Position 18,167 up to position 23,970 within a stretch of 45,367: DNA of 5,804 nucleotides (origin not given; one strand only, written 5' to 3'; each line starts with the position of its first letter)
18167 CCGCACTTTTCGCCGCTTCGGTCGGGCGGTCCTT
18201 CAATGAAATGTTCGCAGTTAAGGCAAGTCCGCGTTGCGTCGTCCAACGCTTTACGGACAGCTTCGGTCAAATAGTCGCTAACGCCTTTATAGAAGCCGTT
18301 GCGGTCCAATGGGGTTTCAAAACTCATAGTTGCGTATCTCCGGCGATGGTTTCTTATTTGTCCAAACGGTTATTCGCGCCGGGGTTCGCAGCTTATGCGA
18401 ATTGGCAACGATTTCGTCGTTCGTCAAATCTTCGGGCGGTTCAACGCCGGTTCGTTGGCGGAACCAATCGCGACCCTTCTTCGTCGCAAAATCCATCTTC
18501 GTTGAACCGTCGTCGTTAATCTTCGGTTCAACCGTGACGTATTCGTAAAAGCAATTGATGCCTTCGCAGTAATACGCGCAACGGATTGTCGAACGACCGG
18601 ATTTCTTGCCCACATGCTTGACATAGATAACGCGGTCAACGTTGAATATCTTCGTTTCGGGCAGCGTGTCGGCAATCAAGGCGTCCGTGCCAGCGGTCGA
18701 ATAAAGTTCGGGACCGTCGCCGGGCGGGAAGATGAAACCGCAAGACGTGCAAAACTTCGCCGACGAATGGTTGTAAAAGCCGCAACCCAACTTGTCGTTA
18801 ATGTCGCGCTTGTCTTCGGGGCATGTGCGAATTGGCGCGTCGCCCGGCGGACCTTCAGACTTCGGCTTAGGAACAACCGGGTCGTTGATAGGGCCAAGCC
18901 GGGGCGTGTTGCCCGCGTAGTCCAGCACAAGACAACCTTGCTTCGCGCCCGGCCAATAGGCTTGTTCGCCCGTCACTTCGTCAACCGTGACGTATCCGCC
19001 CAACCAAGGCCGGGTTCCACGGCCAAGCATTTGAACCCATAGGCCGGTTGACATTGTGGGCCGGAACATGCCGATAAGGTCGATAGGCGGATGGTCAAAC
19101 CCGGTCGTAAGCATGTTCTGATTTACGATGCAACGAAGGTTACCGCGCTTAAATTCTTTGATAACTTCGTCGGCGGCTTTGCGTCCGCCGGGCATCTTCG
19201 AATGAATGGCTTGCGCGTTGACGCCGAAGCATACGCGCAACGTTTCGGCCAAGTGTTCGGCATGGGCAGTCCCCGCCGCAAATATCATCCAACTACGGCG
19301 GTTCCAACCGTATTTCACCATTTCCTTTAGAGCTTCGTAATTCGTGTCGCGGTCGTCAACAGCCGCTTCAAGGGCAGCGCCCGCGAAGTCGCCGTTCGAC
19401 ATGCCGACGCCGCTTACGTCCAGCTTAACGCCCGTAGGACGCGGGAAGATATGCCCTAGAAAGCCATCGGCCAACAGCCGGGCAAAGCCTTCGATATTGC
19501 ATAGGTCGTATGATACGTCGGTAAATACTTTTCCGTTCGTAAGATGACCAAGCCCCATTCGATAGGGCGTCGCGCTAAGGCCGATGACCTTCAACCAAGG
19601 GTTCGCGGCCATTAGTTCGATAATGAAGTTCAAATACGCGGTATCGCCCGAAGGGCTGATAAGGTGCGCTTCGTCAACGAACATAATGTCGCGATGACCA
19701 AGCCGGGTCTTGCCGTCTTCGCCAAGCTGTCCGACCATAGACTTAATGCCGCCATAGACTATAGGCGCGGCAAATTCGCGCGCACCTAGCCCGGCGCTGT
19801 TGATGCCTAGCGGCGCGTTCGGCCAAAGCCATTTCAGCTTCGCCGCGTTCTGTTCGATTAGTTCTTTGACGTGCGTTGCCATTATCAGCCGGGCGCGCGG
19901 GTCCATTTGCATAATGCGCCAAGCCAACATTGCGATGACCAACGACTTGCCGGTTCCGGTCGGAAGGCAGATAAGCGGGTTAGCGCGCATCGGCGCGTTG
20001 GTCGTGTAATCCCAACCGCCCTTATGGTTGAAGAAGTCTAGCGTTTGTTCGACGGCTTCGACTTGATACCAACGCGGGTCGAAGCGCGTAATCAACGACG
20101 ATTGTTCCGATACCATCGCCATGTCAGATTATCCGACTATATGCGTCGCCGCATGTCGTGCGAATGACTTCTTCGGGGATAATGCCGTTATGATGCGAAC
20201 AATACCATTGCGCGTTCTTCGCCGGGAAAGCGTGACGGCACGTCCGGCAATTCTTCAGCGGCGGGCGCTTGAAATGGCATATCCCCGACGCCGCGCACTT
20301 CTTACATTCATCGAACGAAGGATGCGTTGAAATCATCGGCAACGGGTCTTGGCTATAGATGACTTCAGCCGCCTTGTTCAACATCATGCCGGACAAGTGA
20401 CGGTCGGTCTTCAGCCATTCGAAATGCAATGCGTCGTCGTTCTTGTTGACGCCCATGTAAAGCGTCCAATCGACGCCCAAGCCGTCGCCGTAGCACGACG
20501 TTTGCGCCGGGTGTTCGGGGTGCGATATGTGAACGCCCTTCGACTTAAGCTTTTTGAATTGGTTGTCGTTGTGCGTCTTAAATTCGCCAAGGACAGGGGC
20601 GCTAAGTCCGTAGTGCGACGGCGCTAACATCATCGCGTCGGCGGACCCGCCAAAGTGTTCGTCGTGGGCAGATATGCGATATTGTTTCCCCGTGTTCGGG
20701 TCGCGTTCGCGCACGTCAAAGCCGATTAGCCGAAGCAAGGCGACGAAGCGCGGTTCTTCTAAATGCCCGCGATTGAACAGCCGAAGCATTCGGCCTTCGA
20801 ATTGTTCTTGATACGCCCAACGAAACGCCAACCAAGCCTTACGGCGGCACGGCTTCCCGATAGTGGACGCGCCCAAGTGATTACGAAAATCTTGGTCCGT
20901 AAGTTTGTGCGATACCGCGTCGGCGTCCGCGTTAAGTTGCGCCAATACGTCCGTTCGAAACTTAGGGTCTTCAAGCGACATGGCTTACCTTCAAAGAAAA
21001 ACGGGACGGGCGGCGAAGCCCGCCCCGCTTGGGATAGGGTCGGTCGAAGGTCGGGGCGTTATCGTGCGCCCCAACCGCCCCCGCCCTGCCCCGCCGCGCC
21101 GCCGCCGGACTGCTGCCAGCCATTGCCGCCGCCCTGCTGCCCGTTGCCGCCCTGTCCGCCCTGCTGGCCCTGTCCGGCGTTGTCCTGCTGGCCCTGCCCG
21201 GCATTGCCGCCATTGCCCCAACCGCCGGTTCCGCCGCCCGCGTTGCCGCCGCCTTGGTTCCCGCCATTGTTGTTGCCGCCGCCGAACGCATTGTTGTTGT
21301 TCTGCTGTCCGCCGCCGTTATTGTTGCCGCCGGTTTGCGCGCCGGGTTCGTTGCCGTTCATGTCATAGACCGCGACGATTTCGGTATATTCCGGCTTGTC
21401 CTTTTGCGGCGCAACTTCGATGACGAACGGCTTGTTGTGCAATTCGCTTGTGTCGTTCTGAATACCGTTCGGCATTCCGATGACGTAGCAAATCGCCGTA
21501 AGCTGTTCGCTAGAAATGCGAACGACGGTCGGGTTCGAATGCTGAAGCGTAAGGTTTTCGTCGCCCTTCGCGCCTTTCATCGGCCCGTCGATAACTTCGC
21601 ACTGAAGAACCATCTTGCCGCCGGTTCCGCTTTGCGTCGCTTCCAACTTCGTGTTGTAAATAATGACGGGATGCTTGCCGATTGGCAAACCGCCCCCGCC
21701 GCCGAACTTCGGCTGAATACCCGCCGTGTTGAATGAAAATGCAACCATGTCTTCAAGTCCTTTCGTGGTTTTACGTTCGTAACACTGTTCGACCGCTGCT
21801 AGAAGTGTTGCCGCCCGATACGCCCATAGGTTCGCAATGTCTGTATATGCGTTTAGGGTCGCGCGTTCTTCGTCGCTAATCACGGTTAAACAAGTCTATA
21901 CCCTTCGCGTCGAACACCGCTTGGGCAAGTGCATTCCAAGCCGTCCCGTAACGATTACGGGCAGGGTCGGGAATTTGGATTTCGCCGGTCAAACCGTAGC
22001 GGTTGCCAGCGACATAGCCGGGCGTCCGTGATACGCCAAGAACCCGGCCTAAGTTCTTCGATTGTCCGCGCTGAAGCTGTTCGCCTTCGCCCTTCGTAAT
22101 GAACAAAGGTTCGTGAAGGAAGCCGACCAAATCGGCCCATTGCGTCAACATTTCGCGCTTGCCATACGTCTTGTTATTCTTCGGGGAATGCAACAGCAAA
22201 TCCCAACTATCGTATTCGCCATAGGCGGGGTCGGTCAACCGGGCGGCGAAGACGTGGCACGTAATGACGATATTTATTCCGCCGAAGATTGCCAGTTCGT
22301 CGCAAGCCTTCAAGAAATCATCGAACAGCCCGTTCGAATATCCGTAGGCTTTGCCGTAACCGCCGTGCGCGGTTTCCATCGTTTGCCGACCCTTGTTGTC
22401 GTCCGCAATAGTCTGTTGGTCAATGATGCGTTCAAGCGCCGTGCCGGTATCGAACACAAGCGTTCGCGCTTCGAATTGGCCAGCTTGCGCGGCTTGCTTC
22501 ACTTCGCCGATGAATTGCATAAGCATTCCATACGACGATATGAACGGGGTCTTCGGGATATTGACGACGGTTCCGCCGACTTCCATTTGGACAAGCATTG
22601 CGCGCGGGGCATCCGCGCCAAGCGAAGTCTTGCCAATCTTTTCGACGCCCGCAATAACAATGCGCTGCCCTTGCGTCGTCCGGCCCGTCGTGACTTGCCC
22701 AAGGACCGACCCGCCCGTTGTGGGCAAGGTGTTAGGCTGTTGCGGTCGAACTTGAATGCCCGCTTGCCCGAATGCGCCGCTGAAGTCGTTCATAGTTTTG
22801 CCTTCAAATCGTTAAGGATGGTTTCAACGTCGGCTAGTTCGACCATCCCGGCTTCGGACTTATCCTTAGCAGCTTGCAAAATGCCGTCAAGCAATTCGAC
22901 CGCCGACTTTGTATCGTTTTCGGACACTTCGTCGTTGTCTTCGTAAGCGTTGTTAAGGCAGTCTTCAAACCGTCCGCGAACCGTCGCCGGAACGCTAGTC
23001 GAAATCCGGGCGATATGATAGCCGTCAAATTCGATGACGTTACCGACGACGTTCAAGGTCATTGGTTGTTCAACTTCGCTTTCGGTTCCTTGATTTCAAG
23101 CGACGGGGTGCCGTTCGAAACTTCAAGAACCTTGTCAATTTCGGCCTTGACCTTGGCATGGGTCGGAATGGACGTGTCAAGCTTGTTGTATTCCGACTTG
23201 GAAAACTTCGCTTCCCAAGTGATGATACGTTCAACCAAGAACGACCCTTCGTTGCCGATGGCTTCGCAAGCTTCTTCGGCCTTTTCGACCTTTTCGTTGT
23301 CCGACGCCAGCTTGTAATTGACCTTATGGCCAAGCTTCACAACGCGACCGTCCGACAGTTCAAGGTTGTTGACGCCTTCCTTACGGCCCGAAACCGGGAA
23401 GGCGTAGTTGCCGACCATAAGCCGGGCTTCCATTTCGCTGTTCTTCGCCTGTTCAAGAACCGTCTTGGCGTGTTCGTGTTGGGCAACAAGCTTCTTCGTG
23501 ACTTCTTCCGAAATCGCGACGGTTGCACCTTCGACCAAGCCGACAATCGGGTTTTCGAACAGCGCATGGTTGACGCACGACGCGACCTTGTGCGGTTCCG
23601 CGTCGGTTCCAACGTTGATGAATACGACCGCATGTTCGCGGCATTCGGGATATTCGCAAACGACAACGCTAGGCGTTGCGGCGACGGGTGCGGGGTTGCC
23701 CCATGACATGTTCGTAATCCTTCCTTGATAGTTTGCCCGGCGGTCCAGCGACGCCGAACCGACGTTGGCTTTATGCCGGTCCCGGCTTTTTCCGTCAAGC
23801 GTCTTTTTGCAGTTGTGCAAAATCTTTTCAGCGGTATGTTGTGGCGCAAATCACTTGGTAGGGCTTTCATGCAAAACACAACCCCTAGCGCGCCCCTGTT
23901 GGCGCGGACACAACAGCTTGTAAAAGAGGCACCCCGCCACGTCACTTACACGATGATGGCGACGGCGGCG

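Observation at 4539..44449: Dispersed, orientation- and frame-independent 9-10-mer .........(A), massively over-represented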

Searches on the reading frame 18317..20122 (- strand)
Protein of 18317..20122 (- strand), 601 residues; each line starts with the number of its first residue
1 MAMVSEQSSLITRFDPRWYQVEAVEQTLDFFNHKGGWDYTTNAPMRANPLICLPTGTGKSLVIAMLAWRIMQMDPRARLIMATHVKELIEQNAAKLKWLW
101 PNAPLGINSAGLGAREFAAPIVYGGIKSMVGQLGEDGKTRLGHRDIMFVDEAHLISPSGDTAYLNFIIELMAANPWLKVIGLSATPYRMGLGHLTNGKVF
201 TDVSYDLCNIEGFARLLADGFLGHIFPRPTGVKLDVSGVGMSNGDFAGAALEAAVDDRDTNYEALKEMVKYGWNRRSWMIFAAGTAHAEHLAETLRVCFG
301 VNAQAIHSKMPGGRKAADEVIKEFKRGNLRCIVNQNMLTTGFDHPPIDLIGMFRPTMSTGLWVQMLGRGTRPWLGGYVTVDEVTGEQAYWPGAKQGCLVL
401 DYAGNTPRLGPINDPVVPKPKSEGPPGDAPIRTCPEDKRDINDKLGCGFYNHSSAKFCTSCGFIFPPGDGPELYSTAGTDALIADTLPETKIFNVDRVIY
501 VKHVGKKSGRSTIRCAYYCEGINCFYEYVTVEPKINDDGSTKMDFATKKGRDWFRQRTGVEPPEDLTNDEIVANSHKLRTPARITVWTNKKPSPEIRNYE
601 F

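Call 35: search_protein_families(library=pfam, proteins=[window:18317-20122:-], max_evalue=0.01)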
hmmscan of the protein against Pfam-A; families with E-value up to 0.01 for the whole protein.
window:18317-20122:- (601 aa): 4 families
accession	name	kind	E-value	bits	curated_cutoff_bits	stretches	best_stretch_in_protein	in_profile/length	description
PF04851.21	ResIII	-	2.4e-14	54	22.5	1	14-188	2-164/164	Type III restriction enzyme, res subunit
PF00271.37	Helicase_C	-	9.7e-10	39.1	23.5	1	264-371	5-108/110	Helicase conserved C-terminal domain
PF00270.35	DEAD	-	3.1e-09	37.2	26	1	48-186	16-160/167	DEAD/DEAH box helicase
PF18766.7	SWI2_SNF2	-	0.0018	18.4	26.7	1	19-188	1-157/221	SWI2/SNF2 ATPase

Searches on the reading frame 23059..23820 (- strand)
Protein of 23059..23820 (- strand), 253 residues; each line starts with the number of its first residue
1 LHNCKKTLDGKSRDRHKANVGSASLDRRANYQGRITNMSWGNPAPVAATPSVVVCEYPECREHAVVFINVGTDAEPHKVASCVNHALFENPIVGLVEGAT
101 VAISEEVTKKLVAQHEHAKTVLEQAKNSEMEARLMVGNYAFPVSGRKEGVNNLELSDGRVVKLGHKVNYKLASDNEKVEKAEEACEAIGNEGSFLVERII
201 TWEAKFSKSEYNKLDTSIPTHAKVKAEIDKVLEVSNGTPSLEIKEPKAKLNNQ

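Call 35: search_protein_families(library=pfam, proteins=[window:23059-23820:-], max_evalue=0.01)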
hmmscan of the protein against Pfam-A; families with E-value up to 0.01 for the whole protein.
window:23059-23820:- (253 aa): 1 family
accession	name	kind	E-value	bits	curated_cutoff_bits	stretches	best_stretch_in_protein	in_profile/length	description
PF23791.1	DUF7173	-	6.2e-26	91.6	27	1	104-249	11-144/145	Family of unknown function (DUF7173)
